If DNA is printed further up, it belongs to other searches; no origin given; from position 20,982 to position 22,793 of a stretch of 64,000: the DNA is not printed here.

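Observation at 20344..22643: Truncated tyrosine recombinase translationally fused (ATGA) to an orphan beta-class DNA methyltransferase with an unexplained ~200-aa C-terminal domain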

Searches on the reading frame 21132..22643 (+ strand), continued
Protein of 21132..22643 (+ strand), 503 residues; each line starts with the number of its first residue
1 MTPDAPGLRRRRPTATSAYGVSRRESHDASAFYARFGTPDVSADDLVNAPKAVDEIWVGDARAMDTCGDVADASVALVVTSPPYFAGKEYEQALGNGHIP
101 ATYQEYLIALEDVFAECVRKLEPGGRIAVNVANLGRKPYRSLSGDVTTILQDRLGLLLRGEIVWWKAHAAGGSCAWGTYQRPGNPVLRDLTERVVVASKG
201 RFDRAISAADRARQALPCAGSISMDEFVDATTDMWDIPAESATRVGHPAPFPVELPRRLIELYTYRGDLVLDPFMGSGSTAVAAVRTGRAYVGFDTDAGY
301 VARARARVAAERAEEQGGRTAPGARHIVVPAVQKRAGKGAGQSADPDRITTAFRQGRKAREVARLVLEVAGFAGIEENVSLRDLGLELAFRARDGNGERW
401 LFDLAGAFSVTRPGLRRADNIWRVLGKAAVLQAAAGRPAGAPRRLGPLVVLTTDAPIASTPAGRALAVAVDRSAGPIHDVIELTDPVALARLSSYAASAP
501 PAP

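Call 16: find_encoding_contigs(protein=P0004, flank=8000, max_places=2)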
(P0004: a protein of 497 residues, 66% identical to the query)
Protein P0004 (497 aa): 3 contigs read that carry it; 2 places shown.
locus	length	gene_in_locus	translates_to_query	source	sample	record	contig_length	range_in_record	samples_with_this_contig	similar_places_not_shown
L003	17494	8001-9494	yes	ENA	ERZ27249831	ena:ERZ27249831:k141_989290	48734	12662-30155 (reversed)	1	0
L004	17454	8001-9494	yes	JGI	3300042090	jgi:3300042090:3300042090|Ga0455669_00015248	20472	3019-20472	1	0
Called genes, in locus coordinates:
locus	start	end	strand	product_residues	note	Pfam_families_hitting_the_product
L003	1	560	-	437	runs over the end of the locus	PF16640:Big_3_5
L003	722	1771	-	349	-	PF08240:ADH_N, PF16912:Glu_dehyd_C, PF00107:ADH_zinc_N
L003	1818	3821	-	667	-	PF19291:TREH_N, PF00723:Glyco_hydro_15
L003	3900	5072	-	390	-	PF02674:Colicin_V, PF00089:Trypsin (weak), PF13365:Trypsin_2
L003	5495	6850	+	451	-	-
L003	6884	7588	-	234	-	PF00440:TetR_N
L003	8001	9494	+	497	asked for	PF01555:N6_N4_Mtase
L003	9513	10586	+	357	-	-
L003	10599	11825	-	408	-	PF00999:Na_H_Exchanger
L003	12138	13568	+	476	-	PF09992:NAGPA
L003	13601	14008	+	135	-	PF13581:HATPase_c_2, PF02518:HATPase_c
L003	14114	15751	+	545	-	PF07690:MFS_1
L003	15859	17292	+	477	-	PF00781:DAGK_cat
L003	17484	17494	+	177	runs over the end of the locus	-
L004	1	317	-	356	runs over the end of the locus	-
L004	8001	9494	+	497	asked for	PF01555:N6_N4_Mtase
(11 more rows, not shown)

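Call 17: find_encoding_contigs(protein=P0009, flank=8000, max_places=2)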
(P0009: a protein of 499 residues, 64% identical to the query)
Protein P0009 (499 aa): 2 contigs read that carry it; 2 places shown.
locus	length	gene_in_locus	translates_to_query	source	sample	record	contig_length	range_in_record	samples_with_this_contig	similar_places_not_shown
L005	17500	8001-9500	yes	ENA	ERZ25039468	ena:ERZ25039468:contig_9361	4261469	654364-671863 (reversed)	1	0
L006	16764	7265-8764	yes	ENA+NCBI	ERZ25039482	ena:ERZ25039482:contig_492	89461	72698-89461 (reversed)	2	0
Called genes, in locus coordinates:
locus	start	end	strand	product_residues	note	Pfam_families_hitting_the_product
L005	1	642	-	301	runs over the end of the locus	-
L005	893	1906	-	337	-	PF00753:Lactamase_B, PF12706:Lactamase_B_2 (weak)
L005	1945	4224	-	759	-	PF19291:TREH_N, PF00723:Glyco_hydro_15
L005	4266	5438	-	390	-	PF02674:Colicin_V, PF00089:Trypsin (weak), PF13365:Trypsin_2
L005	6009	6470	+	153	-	PF06271:RDD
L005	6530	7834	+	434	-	-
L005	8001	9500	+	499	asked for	PF01555:N6_N4_Mtase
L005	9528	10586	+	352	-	-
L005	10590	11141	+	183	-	PF13489:Methyltransf_23, PF13847:Methyltransf_31, PF08241:Methyltransf_11, PF08242:Methyltransf_12, PF13649:Methyltransf_25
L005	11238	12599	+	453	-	PF00282:Pyridoxal_deC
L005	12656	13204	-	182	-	PF05345:He_PIG (weak)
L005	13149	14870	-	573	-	-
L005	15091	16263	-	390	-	PF00389:2-Hacid_dh, PF02826:2-Hacid_dh_C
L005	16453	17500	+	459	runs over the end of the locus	PF00202:Aminotran_3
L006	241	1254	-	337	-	PF00753:Lactamase_B, PF12706:Lactamase_B_2 (weak)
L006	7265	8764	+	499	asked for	PF01555:N6_N4_Mtase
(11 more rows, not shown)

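Call 18: search_protein_families(library=pfam, proteins=[L001:8113-9267:-, L001:6689-8383:-, L001:5859-6782:-, L001:5193-5762:-, L001:4702-6087:-, L001:3650-4705:-, L001:3066-4181:-, L001:2624-3571:-, L001:2515-3693:-], max_evalue=0.05)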
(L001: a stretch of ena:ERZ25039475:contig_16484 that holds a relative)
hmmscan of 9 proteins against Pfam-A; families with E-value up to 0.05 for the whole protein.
L001:8113-9267:- (384 aa): 4 families
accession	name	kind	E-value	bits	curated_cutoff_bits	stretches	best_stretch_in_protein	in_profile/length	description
PF01555.25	N6_N4_Mtase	-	1.1e-39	137.2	26.7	1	142-371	1-220/221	DNA methylase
PF13649.12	Methyltransf_25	-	0.005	17.9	27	0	336-378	1-45/97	Methyltransferase domain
PF08241.18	Methyltransf_11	-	0.0087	17.1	21.2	0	173-195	72-94/95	Methyltransferase domain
PF13847.12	Methyltransf_31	-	0.04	14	27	0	333-375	4-49/145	Methyltransferase domain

L001:6689-8383:- (564 aa): 3 families
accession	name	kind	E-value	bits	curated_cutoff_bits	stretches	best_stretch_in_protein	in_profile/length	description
PF02899.23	Phage_int_SAM_1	-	4.9e-11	43.2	22.3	1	145-230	1-83/83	Phage integrase, N-terminal SAM-like domain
PF00589.27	Phage_integrase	-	2.5e-07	31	27.1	2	512-535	145-168/172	Phage integrase family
PF13495.12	Phage_int_SAM_4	-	0.0059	17.4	27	1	157-229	13-81/85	Phage integrase, N-terminal SAM-like domain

L001:5859-6782:- (307 aa): 0 families

L001:5193-5762:- (189 aa): 0 families

L001:4702-6087:- (461 aa): 0 families

L001:3650-4705:- (351 aa): 0 families

L001:3066-4181:- (371 aa): 0 families

L001:2624-3571:- (315 aa): 0 families

L001:2515-3693:- (392 aa): 0 families

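Call 67: search_protein_families(library=padloc, proteins=[L005:9528-10586:+, L003:9513-10586:+], max_evalue=0.1)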
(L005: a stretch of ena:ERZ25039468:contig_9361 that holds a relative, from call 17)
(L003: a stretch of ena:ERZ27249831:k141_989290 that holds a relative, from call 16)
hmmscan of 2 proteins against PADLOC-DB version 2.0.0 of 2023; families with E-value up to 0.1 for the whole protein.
L005:9528-10586:+ (352 aa): 1 family
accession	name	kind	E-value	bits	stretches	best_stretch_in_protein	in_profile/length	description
PDLC03456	REase_II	-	0.033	11.3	1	304-331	348-375/387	Type II restriction enzyme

L003:9513-10586:+ (357 aa): 0 families

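Call 68: search_solved_structures(query=L005:9528-10586:+, max_evalue=1)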
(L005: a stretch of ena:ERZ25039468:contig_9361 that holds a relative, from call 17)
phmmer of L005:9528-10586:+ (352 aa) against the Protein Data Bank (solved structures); distinct sequences matched with E-value up to 1: 3.
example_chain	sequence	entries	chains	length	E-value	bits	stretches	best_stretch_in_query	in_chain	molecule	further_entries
3zn8_M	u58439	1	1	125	0.38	13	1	139-196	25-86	SIGNAL RECOGNITION PARTICLE 54 KDA PROTEIN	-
9n5z_B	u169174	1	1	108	0.89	11.8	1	210-263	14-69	light chain antibody Fab AMB38310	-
9fyt_M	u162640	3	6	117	0.98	11.7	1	205-258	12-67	heavy chain scFv Ao1 | heavy chain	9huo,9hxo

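Call 70: find_homologous_proteins(query=L005:9528-10583:+)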
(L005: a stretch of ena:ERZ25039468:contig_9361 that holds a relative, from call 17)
Query L005:9528-10583:+ (352 aa): 2386 proteins with E <= 0.001 among 8000 candidates; the best 120 are listed.
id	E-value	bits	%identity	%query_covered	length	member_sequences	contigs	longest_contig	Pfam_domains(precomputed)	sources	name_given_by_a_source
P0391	1.8e-237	805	100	100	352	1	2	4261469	-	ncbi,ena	-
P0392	2.6e-212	723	89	100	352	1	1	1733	-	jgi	jgi:hypothetical protein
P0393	1.2e-205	701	86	100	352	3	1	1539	-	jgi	-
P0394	4.4e-195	666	83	100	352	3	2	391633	-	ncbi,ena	-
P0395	1.7e-192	657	81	100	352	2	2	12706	-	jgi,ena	jgi:hypothetical protein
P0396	1.5e-191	654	81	100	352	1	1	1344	-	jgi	jgi:hypothetical protein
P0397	5.0e-190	649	83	100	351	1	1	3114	-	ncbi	-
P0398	2.1e-188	644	80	100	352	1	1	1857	-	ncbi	-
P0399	3.5e-188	643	80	100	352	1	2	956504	-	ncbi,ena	-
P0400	7.4e-186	636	79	100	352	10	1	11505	-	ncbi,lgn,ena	ncbi:MAG: hypothetical protein ABSF33_11300 [Acidimicrobiales bacterium]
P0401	8.5e-182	622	77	100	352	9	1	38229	-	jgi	jgi:hypothetical protein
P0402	2.0e-181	621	78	100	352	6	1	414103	-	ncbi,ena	-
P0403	5.5e-181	620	76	100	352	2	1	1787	-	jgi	jgi:hypothetical protein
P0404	1.0e-180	619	77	99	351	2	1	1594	-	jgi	jgi:hypothetical protein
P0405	1.1e-179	615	76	99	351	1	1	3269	-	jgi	jgi:hypothetical protein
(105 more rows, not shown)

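Call 79: predict_structure(alignment_id=A5)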
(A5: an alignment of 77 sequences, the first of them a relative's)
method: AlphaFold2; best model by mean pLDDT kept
length: 352 residues; sequences in the alignment: 77
mean_pLDDT: 87.7   pTM: 0.83
mean pLDDT of the five models: 87.7, 85.6, 80.8, 77.3, 74.5
residues with pLDDT >= 90: 215; 70-90: 102; 50-70: 32; < 50: 3
segments of 3 or more residues with pLDDT < 50: none
pLDDT, mean of each block of 10 residues (from residue 1): 86 97 97 95 96 94 94 90 77 68 91 78 81 69 94 95 92 90 83 94 97 91 88 87 84 89 94 95 96 96 91 82 90 83 51 47
secondary structure, 60 per line:
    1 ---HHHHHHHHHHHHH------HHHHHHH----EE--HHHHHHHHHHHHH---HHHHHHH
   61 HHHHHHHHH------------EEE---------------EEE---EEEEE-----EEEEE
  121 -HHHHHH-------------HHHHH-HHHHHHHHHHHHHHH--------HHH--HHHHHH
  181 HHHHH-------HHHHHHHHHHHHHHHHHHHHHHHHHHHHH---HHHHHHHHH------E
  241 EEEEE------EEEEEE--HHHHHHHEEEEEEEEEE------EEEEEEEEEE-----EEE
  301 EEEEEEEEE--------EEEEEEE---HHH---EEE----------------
elements in order: H4-16 H23-29 H38-50 H54-69 E82-84 E100-102 E106-110 E116-120 H122-127 H141-145 H147-161 H175-185 H193-221 H225-233 E240-245 E252-257 H260-266 E267-276 E283-292 E298-309 E318-324 E334-336

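Call 97: search_solved_structures(query=L001:2624-3571:-, max_evalue=1)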
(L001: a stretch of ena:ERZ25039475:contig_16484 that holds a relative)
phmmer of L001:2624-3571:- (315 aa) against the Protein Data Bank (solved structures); distinct sequences matched with E-value up to 1: 1.
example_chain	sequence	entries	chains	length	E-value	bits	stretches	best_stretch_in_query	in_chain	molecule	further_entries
2edj_A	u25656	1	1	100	0.005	19.7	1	206-293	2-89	Roundabout homolog 2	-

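Call 98: search_solved_structures(query=L001:5193-5762:-, max_evalue=1)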
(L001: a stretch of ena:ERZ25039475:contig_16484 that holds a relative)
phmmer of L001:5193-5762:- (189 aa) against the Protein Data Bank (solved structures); distinct sequences matched with E-value up to 1: 2.
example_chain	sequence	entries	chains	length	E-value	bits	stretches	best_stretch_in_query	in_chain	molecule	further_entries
2hjs_A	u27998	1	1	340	0.0037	20.2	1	57-121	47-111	USG-1 protein homolog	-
8zm7_A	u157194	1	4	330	0.88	12.5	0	25-102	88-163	Amine transaminase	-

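Call 99: search_protein_families(library=ncbifam, proteins=[L001:6689-8110:-, L001:5193-5762:-, L001:4702-5421:-, L001:3066-4181:-, L001:2624-3571:-, L001:8113-9051:-], max_evalue=0.1)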
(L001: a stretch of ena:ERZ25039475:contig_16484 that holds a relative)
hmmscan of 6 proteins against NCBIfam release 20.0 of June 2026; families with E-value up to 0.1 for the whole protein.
L001:6689-8110:- (473 aa): 7 families
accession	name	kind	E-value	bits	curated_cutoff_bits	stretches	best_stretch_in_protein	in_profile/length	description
TIGR02224.1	recomb_XerC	equivalog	6.6e-20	71.7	335.15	3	56-147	2-92/295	tyrosine recombinase XerC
NF001399.0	PRK00283.1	subfamily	1.7e-17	63.6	279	3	52-145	7-97/300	tyrosine recombinase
TIGR02225.1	recomb_XerD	equivalog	5.8e-17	61.9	329.6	3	56-146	2-88/290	site-specific tyrosine recombinase XerD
NF040815.2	recomb_XerA_Arch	equivalog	6.8e-11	42.2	220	2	57-280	3-175/263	site-specific tyrosine recombinase/integron integrase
TIGR02249.1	integrase_gron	subfamily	5.9e-07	29.1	265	1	423-458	279-314/315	integron integrase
NF002331.0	PRK01287.1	subfamily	6.1e-06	25.4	371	0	209-291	160-237/365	site-specific tyrosine recombinase XerC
NF011946.0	PRK15417.1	equivalog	6.5e-05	22.3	435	0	422-453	293-324/337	integron integrase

L001:5193-5762:- (189 aa): 0 families

L001:4702-5421:- (239 aa): 1 family
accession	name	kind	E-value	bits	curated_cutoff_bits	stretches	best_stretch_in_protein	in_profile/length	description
NF001186.0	PRK00155.2-3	equivalog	0.05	13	253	1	33-91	126-186/224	2-C-methyl-D-erythritol 4-phosphate cytidylyltransferase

L001:3066-4181:- (371 aa): 0 families

L001:2624-3571:- (315 aa): 0 families

L001:8113-9051:- (312 aa): 8 families
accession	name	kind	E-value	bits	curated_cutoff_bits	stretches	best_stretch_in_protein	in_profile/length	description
NF008572.0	PRK11524.1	equivalog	2.1e-19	69.8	292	2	240-305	194-259/294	adenine-specific DNA-methyltransferase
NF050803.1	DnaMtaseCcrMCaul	equivalog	4.5e-17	62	830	1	240-306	185-251/350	adenine-specific DNA-methyltransferase CcrM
NF010253.0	PRK13699.1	subfamily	7.4e-16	58.5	244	1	240-310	143-213/226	DNA methyltransferase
NF043040.1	corrin_prot_MT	hypoth_equivalog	0.00072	19.1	180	1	251-307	32-88/216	corrinoid protein-associated methyltransferase CpaM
NF040721.1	Trm14_Arch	equivalog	0.0013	17.9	280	1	240-280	170-211/370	tRNA (guanine(6)-N2)-methyltransferase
TIGR01177.1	TIGR01177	hypoth_equivalog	0.0033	16.8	316.55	0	260-278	182-200/330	TIGR01177 family methyltransferase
NF040538.1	methyl_ArsM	equivalog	0.0049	16.1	500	1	106-128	190-214/356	arsinothricin biosynthesis methyltransferase ArsM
NF008823.0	PRK11873.1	subfamily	0.021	14.3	263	0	107-124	164-181/272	arsenite methyltransferase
